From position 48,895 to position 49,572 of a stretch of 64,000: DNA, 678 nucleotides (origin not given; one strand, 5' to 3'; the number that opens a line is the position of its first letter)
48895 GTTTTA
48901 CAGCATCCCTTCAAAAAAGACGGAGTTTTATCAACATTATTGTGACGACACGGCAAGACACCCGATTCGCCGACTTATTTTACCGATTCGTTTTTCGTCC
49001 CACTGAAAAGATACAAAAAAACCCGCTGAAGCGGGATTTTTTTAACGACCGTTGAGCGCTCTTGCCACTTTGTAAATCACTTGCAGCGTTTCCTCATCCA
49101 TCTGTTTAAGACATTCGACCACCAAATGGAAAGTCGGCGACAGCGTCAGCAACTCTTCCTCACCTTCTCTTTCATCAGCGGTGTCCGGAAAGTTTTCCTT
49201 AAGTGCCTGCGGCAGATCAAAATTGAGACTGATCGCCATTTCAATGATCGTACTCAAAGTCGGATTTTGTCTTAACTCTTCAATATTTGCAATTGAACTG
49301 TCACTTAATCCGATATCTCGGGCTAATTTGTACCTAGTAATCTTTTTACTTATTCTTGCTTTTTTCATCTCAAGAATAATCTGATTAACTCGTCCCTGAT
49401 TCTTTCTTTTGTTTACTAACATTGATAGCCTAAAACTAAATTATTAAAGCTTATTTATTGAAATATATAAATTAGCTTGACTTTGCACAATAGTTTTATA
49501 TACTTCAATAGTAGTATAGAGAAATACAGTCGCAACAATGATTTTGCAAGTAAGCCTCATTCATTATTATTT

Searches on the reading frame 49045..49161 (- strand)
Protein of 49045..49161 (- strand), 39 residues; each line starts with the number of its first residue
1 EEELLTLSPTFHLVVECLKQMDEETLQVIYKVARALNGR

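Call 82: search_solved_structures(query=A7, max_evalue=10, show_alignments=2)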
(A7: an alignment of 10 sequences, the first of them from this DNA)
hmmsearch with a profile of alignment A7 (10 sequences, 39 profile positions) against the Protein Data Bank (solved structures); distinct sequences matched with E-value up to 10: 4.
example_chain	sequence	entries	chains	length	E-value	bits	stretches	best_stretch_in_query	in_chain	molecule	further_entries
7udl_A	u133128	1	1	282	0.0036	20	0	23-33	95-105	Designed helical repeat protein (DHR) RPB_PLP1_R6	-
7udm_A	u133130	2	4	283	0.0037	20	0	23-33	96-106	Designed helical repeat protein (DHR) RPB_PLP1_R6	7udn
3hsa_A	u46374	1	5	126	0.58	13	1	23-36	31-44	pleckstrin homology domain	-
9k7t_A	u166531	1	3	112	1.3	11.9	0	11-23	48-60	C4-Zn1-HEHE-1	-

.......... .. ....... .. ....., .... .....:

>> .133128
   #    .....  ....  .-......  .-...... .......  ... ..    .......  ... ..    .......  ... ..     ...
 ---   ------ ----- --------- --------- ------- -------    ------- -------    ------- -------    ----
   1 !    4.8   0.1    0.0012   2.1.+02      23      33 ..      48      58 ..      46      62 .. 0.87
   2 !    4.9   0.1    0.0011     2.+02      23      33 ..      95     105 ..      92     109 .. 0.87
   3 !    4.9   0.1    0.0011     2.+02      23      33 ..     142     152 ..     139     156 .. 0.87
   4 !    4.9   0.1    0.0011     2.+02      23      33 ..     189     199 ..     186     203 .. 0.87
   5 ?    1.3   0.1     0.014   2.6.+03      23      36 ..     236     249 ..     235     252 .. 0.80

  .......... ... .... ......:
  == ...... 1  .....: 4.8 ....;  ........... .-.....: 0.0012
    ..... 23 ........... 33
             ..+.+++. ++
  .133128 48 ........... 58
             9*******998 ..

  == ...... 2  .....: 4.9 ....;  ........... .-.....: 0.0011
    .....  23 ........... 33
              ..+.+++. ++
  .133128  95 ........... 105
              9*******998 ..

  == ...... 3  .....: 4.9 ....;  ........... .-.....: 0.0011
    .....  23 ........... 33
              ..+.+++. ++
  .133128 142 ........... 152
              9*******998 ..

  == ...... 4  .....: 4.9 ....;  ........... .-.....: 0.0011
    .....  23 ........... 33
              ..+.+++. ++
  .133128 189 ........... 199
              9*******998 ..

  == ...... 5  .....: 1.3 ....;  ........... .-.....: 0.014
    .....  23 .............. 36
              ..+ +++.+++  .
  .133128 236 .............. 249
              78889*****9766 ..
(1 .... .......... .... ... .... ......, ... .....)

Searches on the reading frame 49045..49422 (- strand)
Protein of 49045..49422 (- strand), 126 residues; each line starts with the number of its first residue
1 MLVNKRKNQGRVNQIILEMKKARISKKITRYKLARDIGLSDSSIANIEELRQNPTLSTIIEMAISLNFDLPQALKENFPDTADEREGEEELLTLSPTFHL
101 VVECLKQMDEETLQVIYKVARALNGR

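Call 7: search_protein_families(library=pfam, max_evalue=1, proteins=[window:49045-49422:-])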
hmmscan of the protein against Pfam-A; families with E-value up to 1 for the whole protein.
seq(126 aa): 6 families
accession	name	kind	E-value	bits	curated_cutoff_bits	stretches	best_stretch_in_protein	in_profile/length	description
PF01381.28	HTH_3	-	4.5e-10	39.8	23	1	19-70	1-52/55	Helix-turn-helix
PF12844.13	HTH_19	-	4.4e-06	27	30.2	1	20-73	5-57/64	Helix-turn-helix domain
PF13443.12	HTH_26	-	0.00088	19.9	22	1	20-67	3-51/63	Cro/C1-type HTH DNA-binding domain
PF13560.12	HTH_31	-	0.027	15.2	27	1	21-63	8-51/64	Helix-turn-helix domain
PF21716.3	dnstrm_HI1420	-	0.043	14.1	27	1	13-70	31-86/90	Probable addiction module antidote protein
PF13413.12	HTH_25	-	0.07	13.4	24.6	1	19-49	2-32/62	Helix-turn-helix domain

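Call 12: find_homologous_proteins(query=window:49045-49422:-, max_evalue=0.001)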
Query seq(126 aa) (126 aa): 18 proteins with E <= 0.001 among 27 candidates.
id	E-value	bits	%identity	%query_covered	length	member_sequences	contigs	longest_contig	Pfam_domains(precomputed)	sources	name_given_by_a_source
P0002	6.5e-73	260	100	100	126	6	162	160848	PF12844.14,PF01381.29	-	-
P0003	2.8e-63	229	85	100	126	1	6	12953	PF01381.29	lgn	-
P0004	2.0e-62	226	84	100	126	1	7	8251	PF01381.29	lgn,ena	-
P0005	3.8e-62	225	83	100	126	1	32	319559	PF01381.29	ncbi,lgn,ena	-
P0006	7.6e-60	218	98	86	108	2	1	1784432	PF12844.14,PF01381.29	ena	-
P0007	2.2e-59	217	84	100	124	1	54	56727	PF01381.29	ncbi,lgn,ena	-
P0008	8.5e-59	215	83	100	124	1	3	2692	PF01381.29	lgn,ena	-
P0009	8.5e-59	215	84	100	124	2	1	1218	PF01381.29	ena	-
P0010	4.4e-55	203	83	98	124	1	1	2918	PF12844.14,PF01381.29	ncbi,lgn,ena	-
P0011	3.9e-54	200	82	98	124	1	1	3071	PF12844.14,PF01381.29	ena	-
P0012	3.6e-53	197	86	86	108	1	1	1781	PF01381.29,PF13443.13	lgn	-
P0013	3.1e-46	174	70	98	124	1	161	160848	PF01381.29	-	-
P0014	4.2e-46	174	69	98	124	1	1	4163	PF01381.29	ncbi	-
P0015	4.6e-46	174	69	98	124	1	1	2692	PF01381.29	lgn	-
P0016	7.9e-46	173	69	98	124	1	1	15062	PF01381.29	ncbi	-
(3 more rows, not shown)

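Call 45: predict_structure(alignment_id=A5)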
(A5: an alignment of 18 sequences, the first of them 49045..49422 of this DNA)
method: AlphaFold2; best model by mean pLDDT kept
length: 126 residues; sequences in the alignment: 18
mean_pLDDT: 80.8   pTM: 0.58
mean pLDDT of the five models: 80.8, 80.6, 78.9, 78.1, 78.0
residues with pLDDT >= 90: 57; 70-90: 40; 50-70: 16; < 50: 13
segments of 3 or more residues with pLDDT < 50: 81-90
pLDDT, mean of each block of 10 residues (from residue 1): 64 92 96 95 96 89 92 72 46 63 86 86 66
secondary structure, 60 per line:
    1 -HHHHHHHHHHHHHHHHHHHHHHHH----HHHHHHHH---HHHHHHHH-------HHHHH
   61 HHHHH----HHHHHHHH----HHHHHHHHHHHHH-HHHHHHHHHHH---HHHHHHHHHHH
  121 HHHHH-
elements in order: H2-25 H30-37 H41-48 H56-65 H70-77 H82-94 H96-106 H110-125

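Call 47: search_solved_structures(query=A5, max_evalue=0.01, show_alignments=0)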
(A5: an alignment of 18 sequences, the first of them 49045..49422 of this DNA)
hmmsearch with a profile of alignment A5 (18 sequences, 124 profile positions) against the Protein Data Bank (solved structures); distinct sequences matched with E-value up to 0.01: 18.
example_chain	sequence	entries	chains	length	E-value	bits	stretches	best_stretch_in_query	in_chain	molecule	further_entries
2xiu_A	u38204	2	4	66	9.5e-08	35.4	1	15-74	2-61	CYLR2 | CYLR2 SYNONYM CYTOLYSIN REPRESSOR 2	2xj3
1utx_A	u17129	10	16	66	5.1e-07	33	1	15-74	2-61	CYLR2 | cytolysin regulator 2 | PUTATIVE TRANSCRIPTION REGULATOR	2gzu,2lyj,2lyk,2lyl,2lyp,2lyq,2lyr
9sf2_A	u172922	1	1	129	9.5e-07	32.1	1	13-105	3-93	Transcriptional regulator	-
2wiu_B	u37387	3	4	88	0.00033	23.9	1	17-86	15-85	HTH-TYPE TRANSCRIPTIONAL REGULATOR HIPB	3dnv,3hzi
5k98_B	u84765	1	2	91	0.00045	23.5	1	17-86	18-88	Antitoxin HipB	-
1b0n_A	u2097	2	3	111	0.00069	22.9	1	19-92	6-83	PROTEIN (SINR PROTEIN) | HTH-TYPE TRANSCRIPTIONAL REGULATOR SINR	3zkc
8bny_A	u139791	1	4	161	0.00071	22.8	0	21-68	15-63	Immunity repressor protein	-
3qq6_A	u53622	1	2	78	0.0013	22.1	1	18-77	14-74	HTH-type transcriptional regulator sinR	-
5tn0_A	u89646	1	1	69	0.0013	22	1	19-77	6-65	HTH-type transcriptional regulator SinR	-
4yg4_A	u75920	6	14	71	0.0015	21.8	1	17-70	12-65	Antitoxin HipB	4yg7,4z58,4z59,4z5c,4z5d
6af3_B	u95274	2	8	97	0.0015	21.8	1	15-69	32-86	HigA antitoxin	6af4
4z5h_A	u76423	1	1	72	0.0016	21.7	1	17-70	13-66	Antitoxin HipB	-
4yg1_A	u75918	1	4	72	0.0018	21.5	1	16-69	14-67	Antitoxin HipB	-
7zvi_A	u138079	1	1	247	0.0051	20.1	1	19-68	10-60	Orf22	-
7p4a_A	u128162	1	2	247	0.0052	20.1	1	19-68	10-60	Stl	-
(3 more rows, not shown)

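Call 48: fold_search(model_id=the predicted structure, library=pdb)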
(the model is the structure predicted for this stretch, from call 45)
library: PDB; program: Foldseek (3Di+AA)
matches with E <= 10: 454; with E <= 0.001: 0
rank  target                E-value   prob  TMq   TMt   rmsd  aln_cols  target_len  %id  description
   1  3vk0_A                1.5e-02  1.00  0.46  0.63   2.3        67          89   28  Crystal Structure of hypothetical transcription factor NHTF from Neisseria (released 2012-03-14)
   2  1b0n_A                1.6e-02  1.00  0.44  0.53  13.0       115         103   16  SINR PROTEIN/SINI PROTEIN COMPLEX (released 1999-01-13)
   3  5woq_B                1.7e-02  1.00  0.48  0.69   6.4        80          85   15  Crystal structure of an XRE family protein transcriptional regulator from Mycobacterium smegmatis (released 2017-08-16)
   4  3ivp_A                1.9e-02  1.00  0.46  0.50  10.2       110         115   19  The structure of a possible transposon-related DNA-binding protein from Clostridium difficile 630. (released 2009-09-22)
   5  3ivp_C                1.9e-02  1.00  0.45  0.51  11.5       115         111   19  The structure of a possible transposon-related DNA-binding protein from Clostridium difficile 630. (released 2009-09-22)
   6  3ufd_F                2.1e-02  1.00  0.46  0.71   3.8        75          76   21  C.Esp1396I bound to its highest affinity operator site OM (released 2012-07-11)
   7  3ivp_D                2.5e-02  1.00  0.45  0.49  11.5       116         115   18  The structure of a possible transposon-related DNA-binding protein from Clostridium difficile 630. (released 2009-09-22)
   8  3vk0_C                2.6e-02  1.00  0.46  0.63   2.3        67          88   28  Crystal Structure of hypothetical transcription factor NHTF from Neisseria (released 2012-03-14)
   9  9a7f_A                2.6e-02  1.00  0.44  0.41  13.7       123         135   18  Integrative model of RGHR-DLDH1 by crosslinking MS and deep learning (released 2024-09-18)
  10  2ofy_A                2.8e-02  1.00  0.46  0.68   1.6        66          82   24  Crystal structure of putative XRE-family transcriptional regulator from Rhodococcus sp. (released 2007-01-16)
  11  2b5a_C                2.8e-02  1.00  0.47  0.74   2.9        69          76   20  C.BclI, Control Element of the BclI Restriction-Modification System (released 2006-01-03)
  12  2b5a_B                2.8e-02  1.00  0.48  0.77   2.5        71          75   20  C.BclI, Control Element of the BclI Restriction-Modification System (released 2006-01-03)
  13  3g5g_N                2.8e-02  1.00  0.45  0.70   2.9        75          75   24  Crystal Structure of the Wild-Type Restriction-Modification Controller Protein C.Esp1396I (released 2009-08-25)
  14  3f51_A                2.8e-02  1.00  0.48  0.63   9.6        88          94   18  Crystal Structure of the clp gene regulator ClgR from Corynebacterium glutamicum (released 2008-11-18)
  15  3ivp_B                2.9e-02  1.00  0.45  0.51  11.6       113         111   22  The structure of a possible transposon-related DNA-binding protein from Clostridium difficile 630. (released 2009-09-22)
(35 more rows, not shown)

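Call 49: search_solved_structures(query=A5, max_evalue=0.000002, show_alignments=3)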
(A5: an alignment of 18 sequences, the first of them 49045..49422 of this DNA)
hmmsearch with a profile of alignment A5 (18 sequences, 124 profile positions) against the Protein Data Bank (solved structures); distinct sequences matched with E-value up to 0.000002: 3.
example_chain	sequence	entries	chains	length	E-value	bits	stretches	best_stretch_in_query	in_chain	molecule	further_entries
2xiu_A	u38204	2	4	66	9.5e-08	35.4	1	15-74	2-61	CYLR2 | CYLR2 SYNONYM CYTOLYSIN REPRESSOR 2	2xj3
1utx_A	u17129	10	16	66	5.1e-07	33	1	15-74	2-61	CYLR2 | cytolysin regulator 2 | PUTATIVE TRANSCRIPTION REGULATOR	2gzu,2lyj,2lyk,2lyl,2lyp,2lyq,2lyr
9sf2_A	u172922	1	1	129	9.5e-07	32.1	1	13-105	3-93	Transcriptional regulator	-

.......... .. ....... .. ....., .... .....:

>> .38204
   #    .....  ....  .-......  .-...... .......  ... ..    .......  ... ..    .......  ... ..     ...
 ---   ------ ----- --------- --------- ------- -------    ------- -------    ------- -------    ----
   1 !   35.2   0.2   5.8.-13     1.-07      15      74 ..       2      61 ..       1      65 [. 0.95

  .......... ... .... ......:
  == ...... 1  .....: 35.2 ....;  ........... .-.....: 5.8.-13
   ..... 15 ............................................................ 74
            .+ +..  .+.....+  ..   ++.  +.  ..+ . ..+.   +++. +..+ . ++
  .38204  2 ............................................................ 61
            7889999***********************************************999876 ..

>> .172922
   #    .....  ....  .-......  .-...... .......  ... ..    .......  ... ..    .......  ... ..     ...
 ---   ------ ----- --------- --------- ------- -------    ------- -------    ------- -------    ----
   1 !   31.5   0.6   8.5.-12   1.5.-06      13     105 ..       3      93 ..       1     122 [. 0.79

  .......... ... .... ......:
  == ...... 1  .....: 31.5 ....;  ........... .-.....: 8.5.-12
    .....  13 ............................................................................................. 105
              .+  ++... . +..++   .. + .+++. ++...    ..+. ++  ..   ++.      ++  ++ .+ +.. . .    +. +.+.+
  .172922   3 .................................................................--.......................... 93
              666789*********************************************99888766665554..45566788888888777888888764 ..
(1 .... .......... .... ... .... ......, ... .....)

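Call 54: find_related_loci(query=A5, collection=genome_contigs, flank=2500)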
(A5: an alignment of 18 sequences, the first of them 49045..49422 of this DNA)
Query A5 (126 aa) in genome_contigs; peptide patterns used: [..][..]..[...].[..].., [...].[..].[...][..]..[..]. (x = any residue, [..] = any of these).
425 stretches matched a pattern; 3 encode a relative of the query (tblastn E <= 1e-3); 3 distinct loci.
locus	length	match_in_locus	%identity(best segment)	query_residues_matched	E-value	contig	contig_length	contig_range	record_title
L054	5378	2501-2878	83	1-126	9e-73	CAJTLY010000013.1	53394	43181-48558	MAG TPA_asm: uncultured Alphaproteobacteria bacterium isolate MGBC103387 genome assembly, contig: MGBC103387.13, whole g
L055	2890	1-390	58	5-126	9e-50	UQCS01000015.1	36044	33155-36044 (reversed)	uncultured Azospirillum sp. isolate UMGS149 genome assembly, contig: NODE_285_length_36044_cov_6.022507, whole genome sh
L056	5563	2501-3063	33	3-126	1e-19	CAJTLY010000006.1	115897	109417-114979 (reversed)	MAG TPA_asm: uncultured Alphaproteobacteria bacterium isolate MGBC103387 genome assembly, contig: MGBC103387.6, whole ge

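Call 73: search_protein_families(library=phrogs, max_evalue=0.01, proteins=[window:49045-49422:-])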
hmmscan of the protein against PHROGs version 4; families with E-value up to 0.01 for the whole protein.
window:49045-49422:- (126 aa): 10 families
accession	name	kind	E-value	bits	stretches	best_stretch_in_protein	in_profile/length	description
phrog_1373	-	transcription regulation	3.5e-07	31.3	1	16-76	65-125/166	transcriptional regulator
phrog_8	-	transcription regulation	2.3e-06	28.3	1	14-66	75-128/346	transcriptional regulator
phrog_3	-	transcription regulation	5.2e-06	27.5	1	15-85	89-157/430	transcriptional repressor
phrog_2967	-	transcription regulation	0.00022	21.9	1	10-77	6-73/225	transcriptional regulator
phrog_4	-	transcription regulation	0.00048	20.2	1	16-72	137-190/400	transcriptional repressor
phrog_5823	-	transcription regulation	0.0006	20.1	1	19-101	11-94/404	transcriptional regulator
phrog_29047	-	unknown function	0.00064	20.7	1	12-64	89-141/159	-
phrog_4031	-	unknown function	0.00096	18.7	1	19-120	523-618/626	-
phrog_4268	-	transcription regulation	0.0019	19.4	0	31-71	50-90/96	transcriptional repressor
phrog_38027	-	transcription regulation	0.0093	17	0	20-80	74-133/143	transcriptional repressor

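Call 74: search_protein_families(library=padloc, max_evalue=0.01, proteins=[window:49045-49422:-])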
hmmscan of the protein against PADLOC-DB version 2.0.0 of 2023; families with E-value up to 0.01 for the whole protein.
window:49045-49422:- (126 aa): 12 families
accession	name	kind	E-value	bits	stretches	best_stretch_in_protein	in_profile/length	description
PDLC02926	HTH_VI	-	3.1e-07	28.6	1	19-71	6-58/92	-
PDLC04142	capH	-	1.2e-06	27.5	1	19-124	11-99/103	capH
PDLC03954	RmrA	-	1.1e-05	22.5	1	18-70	14-66/380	-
PDLC03949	RmrA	-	1.3e-05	22.3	1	19-70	7-58/363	-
PDLC03952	RmrA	-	3.4e-05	20.8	1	13-77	21-85/395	-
PDLC03944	RmrA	-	8.2e-05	19.8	1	19-68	11-60/384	-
PDLC03947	RmrA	-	0.00051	17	1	18-71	15-68/383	-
PDLC03671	Control_protein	-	0.00064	17.9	1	23-74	23-74/84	control protein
PDLC03951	RmrA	-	0.00089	16.3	1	19-69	13-63/400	-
PDLC03945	RmrA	-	0.0011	16.2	1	19-69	7-57/394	-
PDLC03946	RmrA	-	0.0011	15.8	1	19-71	7-59/357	-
PDLC03955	RmrA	-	0.0024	15.1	1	20-68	26-74/371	-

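Call 75: search_protein_families(library=ncbifam, max_evalue=0.01, proteins=[window:49045-49422:-])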
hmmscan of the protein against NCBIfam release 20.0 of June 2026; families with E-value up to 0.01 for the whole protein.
window:49045-49422:- (126 aa): 7 families
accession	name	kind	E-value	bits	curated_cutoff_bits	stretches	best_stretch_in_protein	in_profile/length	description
NF007271.0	PRK09726.1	equivalog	1.9e-06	27.7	79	1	14-84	12-83/88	type II toxin-antitoxin system antitoxin HipB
NF041951.1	phage_RstR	subfamily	8.4e-06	26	80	1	18-121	6-97/108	RstR family transcriptional repressor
TIGR03070.1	couple_hipB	subfamily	1.8e-05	24.6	71.65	1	17-70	5-58/58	type II toxin-antitoxin system Y4mF family antitoxin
NF006015.0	PRK08154.1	subfamily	4.7e-05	22.7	204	1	15-120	31-122/314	anaerobic benzoate catabolism transcriptional regulator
NF047948.1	male_kill_WMK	equivalog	0.00019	21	300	1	8-94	156-238/300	WO male-killing family protein Wmk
TIGR00270.2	TIGR00270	equivalog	0.0003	20.6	110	1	19-78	80-139/159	multiprotein bridging factor aMBF1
NF010465.0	PRK13890.1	equivalog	0.0006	19.9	96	1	25-106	16-99/121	conjugal transfer protein TrbA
